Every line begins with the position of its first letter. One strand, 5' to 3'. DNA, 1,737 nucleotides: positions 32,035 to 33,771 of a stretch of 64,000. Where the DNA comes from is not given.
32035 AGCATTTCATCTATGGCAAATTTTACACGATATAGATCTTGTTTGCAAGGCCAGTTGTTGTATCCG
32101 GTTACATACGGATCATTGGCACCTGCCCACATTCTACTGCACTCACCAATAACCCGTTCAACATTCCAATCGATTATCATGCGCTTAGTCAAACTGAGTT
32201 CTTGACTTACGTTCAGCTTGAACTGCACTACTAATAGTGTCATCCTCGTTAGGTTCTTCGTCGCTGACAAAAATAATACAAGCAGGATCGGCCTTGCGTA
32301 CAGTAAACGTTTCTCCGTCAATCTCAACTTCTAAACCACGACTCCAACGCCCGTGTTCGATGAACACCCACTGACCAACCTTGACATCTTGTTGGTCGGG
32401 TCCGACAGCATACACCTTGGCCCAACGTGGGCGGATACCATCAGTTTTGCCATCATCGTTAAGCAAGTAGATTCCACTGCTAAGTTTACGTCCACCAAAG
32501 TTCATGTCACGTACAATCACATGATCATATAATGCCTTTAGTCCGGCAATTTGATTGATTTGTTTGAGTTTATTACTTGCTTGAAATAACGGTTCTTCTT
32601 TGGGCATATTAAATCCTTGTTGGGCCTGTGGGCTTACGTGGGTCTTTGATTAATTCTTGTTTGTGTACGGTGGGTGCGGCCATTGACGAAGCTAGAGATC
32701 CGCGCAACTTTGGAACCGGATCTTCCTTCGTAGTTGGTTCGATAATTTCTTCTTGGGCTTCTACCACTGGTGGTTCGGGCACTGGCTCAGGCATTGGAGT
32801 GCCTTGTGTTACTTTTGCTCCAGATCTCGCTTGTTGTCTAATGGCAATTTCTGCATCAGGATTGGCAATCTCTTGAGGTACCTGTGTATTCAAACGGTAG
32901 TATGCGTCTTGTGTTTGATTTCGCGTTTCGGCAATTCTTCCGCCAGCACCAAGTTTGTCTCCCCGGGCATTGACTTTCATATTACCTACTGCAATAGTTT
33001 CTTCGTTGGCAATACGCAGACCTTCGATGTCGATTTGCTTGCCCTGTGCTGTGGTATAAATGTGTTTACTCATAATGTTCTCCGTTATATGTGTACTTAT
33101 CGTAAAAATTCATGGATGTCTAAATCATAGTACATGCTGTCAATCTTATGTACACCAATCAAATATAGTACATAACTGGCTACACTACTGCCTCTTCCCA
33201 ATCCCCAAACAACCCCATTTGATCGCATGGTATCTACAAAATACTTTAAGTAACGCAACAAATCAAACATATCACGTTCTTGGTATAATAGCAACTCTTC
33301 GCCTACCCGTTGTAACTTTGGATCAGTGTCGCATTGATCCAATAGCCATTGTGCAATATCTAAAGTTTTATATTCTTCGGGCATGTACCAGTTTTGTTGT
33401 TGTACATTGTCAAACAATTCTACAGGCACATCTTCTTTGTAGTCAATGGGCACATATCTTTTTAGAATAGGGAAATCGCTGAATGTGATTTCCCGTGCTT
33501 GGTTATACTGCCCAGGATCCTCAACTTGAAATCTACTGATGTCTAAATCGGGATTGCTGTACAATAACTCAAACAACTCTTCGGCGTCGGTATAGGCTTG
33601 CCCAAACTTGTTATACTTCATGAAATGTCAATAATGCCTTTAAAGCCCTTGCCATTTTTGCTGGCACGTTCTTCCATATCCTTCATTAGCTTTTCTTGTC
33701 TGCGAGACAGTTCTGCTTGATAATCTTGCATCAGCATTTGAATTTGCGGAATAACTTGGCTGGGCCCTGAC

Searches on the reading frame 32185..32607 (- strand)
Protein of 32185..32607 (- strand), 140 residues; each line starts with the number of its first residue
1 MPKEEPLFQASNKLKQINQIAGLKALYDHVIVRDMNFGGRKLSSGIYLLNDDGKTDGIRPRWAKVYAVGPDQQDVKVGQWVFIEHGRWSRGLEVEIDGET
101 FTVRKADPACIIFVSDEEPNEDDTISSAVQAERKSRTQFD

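Call 4: search_protein_families(library=pfam, proteins=[window:32185-32607:-], max_evalue=0.01)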
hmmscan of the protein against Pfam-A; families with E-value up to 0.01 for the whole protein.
window:32185-32607:- (140 aa): 1 family
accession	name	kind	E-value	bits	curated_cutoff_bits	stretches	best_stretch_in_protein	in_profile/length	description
PF00166.26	Cpn10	-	3.1e-06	27.6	21.1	1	23-106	2-86/93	Chaperonin 10 Kd subunit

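Call 5: search_protein_families(library=ncbifam, proteins=[window:32185-32607:-], max_evalue=0.001)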
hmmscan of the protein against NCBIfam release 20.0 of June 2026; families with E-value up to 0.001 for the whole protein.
window:32185-32607:- (140 aa): 0 families

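Call 6: search_protein_families(library=phrogs, proteins=[window:32185-32607:-], max_evalue=0.001)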
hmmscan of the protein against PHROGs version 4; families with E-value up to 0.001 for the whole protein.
window:32185-32607:- (140 aa): 2 families
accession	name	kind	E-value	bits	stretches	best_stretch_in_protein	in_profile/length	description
phrog_931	-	head and packaging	5.1e-13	49.8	1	22-97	5-82/109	head morphogenesis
phrog_3188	-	other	4.2e-06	27.5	1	23-106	3-87/96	co-chaperonin GroES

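Call 30: search_solved_structures(query=window:32185-32607:-, show_alignments=2, max_evalue=1)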
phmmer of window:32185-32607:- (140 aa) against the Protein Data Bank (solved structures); distinct sequences matched with E-value up to 1: 3.
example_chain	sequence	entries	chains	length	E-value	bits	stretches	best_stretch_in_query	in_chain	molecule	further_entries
8wuw_a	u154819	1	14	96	0.0064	19.7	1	21-109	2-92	Co-chaperonin GroES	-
8wux_a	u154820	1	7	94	0.018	18.2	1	23-109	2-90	Co-chaperonin GroES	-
3ieg_A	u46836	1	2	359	0.17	15.1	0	29-86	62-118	DnaJ homolog subfamily C member 3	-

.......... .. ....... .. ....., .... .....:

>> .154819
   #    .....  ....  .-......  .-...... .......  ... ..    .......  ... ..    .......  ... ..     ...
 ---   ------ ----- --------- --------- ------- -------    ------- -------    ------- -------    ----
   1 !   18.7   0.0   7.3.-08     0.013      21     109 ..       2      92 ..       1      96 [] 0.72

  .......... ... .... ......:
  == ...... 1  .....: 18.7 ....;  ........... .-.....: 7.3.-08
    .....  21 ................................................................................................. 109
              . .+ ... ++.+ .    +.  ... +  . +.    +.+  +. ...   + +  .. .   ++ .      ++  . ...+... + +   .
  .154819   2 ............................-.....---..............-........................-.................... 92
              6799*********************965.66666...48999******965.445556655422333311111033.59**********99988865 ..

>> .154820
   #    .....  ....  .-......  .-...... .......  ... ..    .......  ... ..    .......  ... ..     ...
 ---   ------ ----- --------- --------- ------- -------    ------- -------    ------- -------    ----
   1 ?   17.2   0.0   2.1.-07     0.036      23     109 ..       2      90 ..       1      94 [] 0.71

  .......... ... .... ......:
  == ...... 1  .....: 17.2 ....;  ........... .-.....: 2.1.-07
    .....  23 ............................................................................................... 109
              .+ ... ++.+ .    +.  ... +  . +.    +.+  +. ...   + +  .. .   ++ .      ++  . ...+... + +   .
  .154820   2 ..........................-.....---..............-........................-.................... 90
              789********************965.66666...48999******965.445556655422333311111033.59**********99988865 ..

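Call 64: find_homologous_proteins(query=window:32185-32607:-)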
Query window:32185-32607:- (140 aa): 1617 proteins with E <= 0.001 among 1621 candidates; the best 120 are listed.
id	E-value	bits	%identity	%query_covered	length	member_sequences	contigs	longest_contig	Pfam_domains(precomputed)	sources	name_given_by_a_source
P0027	9.1e-89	313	100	100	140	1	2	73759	PF00166.27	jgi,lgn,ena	-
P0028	1.5e-78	279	90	100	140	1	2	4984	-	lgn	-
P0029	2.4e-76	272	86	100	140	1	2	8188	PF00166.27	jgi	-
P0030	9.0e-76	270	85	100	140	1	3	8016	PF00166.27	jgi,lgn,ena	jgi:co-chaperonin GroES (HSP10)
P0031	2.3e-74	266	82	100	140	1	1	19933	PF00166.27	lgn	-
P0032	3.1e-74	265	84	100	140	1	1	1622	-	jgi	jgi:co-chaperonin GroES (HSP10)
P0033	4.3e-74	265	86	97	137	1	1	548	-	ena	-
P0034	1.1e-73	264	82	100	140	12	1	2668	PF00166.27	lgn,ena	-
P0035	3.0e-73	262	81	100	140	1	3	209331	PF00166.27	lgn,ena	-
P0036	3.1e-73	262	81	100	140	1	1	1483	PF00166.27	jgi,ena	jgi:co-chaperonin GroES (HSP10)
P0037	4.4e-73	262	81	100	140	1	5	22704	PF00166.27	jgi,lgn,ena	jgi:co-chaperonin GroES (HSP10)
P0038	5.5e-73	261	84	97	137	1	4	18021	PF00166.27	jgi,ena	jgi:co-chaperonin GroES (HSP10)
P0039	5.8e-73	261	81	100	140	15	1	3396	-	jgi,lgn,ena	jgi:hypothetical protein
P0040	5.8e-73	261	81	100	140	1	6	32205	PF00166.27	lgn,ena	-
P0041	5.9e-73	261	81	100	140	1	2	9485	PF00166.27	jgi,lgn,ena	jgi:co-chaperonin GroES (HSP10)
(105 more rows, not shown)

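Call 75: predict_structure(alignment_id=A6)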
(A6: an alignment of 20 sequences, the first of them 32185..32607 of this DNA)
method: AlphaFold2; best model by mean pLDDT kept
length: 140 residues; sequences in the alignment: 20
mean_pLDDT: 75.3   pTM: 0.68
mean pLDDT of the five models: 75.3, 69.3, 66.7, 64.3, 58.3
residues with pLDDT >= 90: 54; 70-90: 30; 50-70: 27; < 50: 29
segments of 3 or more residues with pLDDT < 50: 1-14, 54-57, 126-133, 138-140
pLDDT, mean of each block of 10 residues (from residue 1): 41 62 94 83 65 57 95 96 88 90 93 88 53 50
secondary structure, 60 per line:
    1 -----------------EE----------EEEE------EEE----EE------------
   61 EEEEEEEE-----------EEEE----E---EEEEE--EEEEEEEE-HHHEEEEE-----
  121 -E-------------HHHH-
elements in order: E30-33 E40-42 E61-68 E80-83 E92-96 E99-106 E111-115 H136-139

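Call 77: fold_search(model_id=the predicted structure, library=pdb)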
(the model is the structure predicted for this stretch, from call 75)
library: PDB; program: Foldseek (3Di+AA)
matches with E <= 10: 561; with E <= 0.001: 1
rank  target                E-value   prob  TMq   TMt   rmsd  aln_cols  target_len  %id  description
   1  8wuw_a                7.7e-05  1.00  0.40  0.55   5.1       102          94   28  Cryo-EM structure of H. thermophilus GroEL-GroES2 asymmetric football complex (released 2024-03-27)
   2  1g31_A                3.9e-03  1.00  0.42  0.53   6.0       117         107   14  GP31 CO-CHAPERONIN FROM BACTERIOPHAGE T4 (released 1998-08-26)
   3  4pko_O                6.8e-03  1.00  0.41  0.57   4.8       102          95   25  Crystal structure of the Football-shaped GroEL-GroES2-(ADPBeFx)14 complex (released 2014-08-20)
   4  4pj1_Z                1.1e-02  0.99  0.36  0.44   8.6       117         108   20  Crystal structure of the human mitochondrial chaperonin symmetrical 'football' complex (released 2015-04-29)
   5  5lb9_A                3.2e-01  0.60  0.30  0.13   9.9       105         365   18  Structure of the T175V Etr1p mutant in the monoclinic form P21 (released 2017-05-10)
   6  4c4o_C                4.5e-01  0.63  0.27  0.14   5.5        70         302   21  Structure of carbonyl reductase CPCR2 from Candida parapsilosis in complex with NADH (released 2014-07-16)
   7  5jor_D                5.4e-01  0.07  0.14  0.10  19.0       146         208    5  Crystal structure of unbound anti-glycan antibody Fab14.22 at 2.2 A (released 2017-03-22)
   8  6p4b_B                6.0e-01  0.06  0.13  0.10  18.8       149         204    8  HyHEL10 fab variant HyHEL10-4x (heavy chain mutations L4F, Y33H, S56N, and Y58F) bound to hen egg lysozyme variant HEL (released 2020-05-27)
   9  8h2b_D                6.4e-01  0.47  0.34  0.14  10.0       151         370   12  Crystal structure of alcohol dehydrogenase from Zobellia galactanivorans (released 2023-10-18)
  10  6rao_A                6.4e-01  0.02  0.11  0.11  16.5       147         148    6  Cryo-EM structure of the anti-feeding prophage (AFP) baseplate, 6-fold symmetrised (released 2019-04-17)
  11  5dp2                  6.7e-01  0.60  0.34  0.15  10.2       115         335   17  CurF ER cyclopropanase from curacin A biosynthetic pathway (released 2015-11-18)
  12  8h2b_C                6.7e-01  0.51  0.36  0.15   9.9       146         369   12  Crystal structure of alcohol dehydrogenase from Zobellia galactanivorans (released 2023-10-18)
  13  1f8f                  7.1e-01  0.54  0.37  0.16  10.3       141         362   13  CRYSTAL STRUCTURE OF BENZYL ALCOHOL DEHYDROGENASE FROM ACINETOBACTER CALCOACETICUS (released 2003-07-08)
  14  4w99_A                7.1e-01  0.47  0.31  0.13  11.0       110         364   14  Apo-structure of the Y79F,W322E-double mutant of Etr1p (released 2015-03-18)
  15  1zsy                  7.1e-01  0.44  0.31  0.14   9.5       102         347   19  The structure of human mitochondrial 2-enoyl thioester reductase (CGI-63) (released 2005-06-07)
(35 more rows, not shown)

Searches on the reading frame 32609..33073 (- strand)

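Call 46: search_protein_families(library=pfam, alignment_id=A4, max_evalue=0.001)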
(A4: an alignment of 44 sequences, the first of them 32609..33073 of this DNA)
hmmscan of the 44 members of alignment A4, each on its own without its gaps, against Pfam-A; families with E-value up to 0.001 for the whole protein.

A. member 1, window:32609-33073:- (154 aa): 0 families

B. families by the number of members that match (of 44 scanned): 14 families
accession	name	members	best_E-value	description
PF01176.25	eIF-1a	1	1.6e-23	Translation initiation factor 1A / IF-1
PF02777.23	Sod_Fe_C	1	4.1e-22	Iron/manganese superoxide dismutases, C-terminal domain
PF01521.26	Fe-S_biosyn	1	1.6e-20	Iron-sulphur cluster biosynthesis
PF01145.31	Band_7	1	5.5e-18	SPFH domain / Band 7 family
PF00149.33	Metallophos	1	5.5e-13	Calcineurin-like phosphoesterase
PF10902.13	WYL_2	1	1.3e-10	WYL_2, Sm-like SH3 beta-barrel fold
PF03819.22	MazG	1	3.6e-09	MazG nucleotide pyrophosphohydrolase domain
PF00081.27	Sod_Fe_N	1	3.8e-09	Iron/manganese superoxide dismutases, alpha-hairpin domain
PF07733.18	DNA_pol3_alpha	1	1.4e-08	Bacterial DNA polymerase III alpha NTPase domain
PF14090.12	HTH_39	1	1e-05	Winged helix-turn-helix domain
PF16745.11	RsgA_N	1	5.8e-05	RsgA N-terminal domain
PF20944.2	StcE_b-sandwich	1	0.00011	Metalloprotease StcE, beta-sandwich domain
PF04434.22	SWIM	1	0.00029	SWIM zinc finger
PF04014.23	MazE_antitoxin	1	0.00034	Antidote-toxin recognition MazE, bacterial antitoxin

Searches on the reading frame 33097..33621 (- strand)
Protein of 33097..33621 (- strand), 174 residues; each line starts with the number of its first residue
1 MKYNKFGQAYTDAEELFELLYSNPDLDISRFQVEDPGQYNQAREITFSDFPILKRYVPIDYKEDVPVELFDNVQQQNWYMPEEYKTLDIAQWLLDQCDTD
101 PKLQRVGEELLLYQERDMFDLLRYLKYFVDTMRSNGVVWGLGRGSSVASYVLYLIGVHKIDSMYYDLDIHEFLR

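Call 13: search_protein_families(library=phrogs, proteins=[window:33097-33621:-], max_evalue=0.001)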
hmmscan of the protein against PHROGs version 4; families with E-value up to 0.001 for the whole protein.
window:33097-33621:- (174 aa): 3 families
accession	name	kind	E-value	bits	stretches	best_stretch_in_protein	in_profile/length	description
phrog_11127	-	DNA, RNA and nucleotide metabolism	5.7e-42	144.6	1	5-174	11-171/171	DNA polymerase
phrog_405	-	DNA, RNA and nucleotide metabolism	9.3e-09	34.7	1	103-167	365-429/1190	DNA polymerase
phrog_13169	-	DNA, RNA and nucleotide metabolism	3.6e-05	23.8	1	104-173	340-409/463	DNA polymerase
